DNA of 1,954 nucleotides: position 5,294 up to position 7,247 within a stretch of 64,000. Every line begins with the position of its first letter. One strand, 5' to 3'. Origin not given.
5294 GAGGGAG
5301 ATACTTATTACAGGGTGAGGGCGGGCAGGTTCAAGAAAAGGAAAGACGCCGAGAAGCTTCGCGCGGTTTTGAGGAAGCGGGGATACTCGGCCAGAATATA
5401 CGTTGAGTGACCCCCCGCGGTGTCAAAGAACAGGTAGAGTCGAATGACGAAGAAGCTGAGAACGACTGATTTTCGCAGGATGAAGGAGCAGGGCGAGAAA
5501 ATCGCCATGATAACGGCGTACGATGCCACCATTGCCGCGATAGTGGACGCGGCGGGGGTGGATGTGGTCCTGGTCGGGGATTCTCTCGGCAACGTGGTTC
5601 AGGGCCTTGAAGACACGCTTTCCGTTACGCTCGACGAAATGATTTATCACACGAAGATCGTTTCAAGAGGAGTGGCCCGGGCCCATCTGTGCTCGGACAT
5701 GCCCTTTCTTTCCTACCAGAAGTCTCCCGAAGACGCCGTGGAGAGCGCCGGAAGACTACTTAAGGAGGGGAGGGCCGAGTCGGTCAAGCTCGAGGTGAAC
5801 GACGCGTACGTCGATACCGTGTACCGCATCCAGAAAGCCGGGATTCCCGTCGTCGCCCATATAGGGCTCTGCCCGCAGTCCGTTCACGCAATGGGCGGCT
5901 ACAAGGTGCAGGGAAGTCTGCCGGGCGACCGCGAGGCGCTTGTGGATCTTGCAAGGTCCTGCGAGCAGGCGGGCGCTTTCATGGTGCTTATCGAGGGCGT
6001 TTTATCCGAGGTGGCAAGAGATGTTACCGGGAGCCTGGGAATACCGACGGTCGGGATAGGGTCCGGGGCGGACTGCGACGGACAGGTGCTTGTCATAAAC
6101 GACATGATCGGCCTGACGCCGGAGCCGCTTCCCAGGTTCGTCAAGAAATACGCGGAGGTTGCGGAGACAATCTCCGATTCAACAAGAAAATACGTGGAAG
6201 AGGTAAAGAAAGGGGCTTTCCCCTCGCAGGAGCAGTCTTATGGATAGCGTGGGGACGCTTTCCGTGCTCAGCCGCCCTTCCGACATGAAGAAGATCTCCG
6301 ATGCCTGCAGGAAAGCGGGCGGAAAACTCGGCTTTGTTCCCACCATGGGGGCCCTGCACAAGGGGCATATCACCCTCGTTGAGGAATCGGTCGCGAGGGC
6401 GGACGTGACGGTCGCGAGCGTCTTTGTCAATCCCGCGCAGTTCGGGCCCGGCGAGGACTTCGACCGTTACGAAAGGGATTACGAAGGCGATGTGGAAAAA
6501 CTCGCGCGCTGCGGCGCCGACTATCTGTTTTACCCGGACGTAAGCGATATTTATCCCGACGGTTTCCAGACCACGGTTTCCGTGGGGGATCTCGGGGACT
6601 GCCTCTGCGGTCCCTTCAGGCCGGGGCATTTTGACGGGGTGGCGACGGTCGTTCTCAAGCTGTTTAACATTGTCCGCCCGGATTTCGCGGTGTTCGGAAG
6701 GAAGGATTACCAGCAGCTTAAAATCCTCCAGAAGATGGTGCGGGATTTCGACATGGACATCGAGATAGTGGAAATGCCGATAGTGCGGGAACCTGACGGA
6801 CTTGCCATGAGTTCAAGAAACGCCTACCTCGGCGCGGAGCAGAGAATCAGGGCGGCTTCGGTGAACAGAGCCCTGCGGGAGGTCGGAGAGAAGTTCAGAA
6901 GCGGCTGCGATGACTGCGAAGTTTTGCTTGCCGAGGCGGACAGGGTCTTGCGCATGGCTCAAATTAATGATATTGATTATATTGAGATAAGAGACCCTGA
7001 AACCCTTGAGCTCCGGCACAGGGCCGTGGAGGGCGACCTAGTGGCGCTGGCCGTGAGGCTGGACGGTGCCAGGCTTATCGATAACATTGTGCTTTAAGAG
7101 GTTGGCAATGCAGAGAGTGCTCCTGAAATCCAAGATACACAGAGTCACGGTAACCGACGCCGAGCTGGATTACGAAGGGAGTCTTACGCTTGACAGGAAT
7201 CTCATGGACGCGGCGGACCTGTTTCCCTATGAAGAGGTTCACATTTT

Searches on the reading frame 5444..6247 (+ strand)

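Call 61: search_protein_families(library=pfam, proteins=[window:5444-6247:+], max_evalue=0.00001)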
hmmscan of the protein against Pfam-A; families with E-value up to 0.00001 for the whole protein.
window:5444-6247:+ (267 aa): 1 family
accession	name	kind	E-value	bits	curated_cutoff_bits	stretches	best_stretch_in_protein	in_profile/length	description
PF02548.21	Pantoate_transf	-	5.7e-107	357.4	28.7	1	5-261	2-258/259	Ketopantoate hydroxymethyltransferase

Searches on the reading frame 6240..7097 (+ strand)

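Call 61: search_protein_families(library=pfam, proteins=[window:6240-7097:+], max_evalue=0.00001)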
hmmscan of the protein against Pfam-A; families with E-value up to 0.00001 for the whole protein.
window:6240-7097:+ (285 aa): 1 family
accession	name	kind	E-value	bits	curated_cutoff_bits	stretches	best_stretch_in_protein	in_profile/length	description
PF02569.21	Pantoate_ligase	-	3e-99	332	20.7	1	9-284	2-268/268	Pantoate-beta-alanine ligase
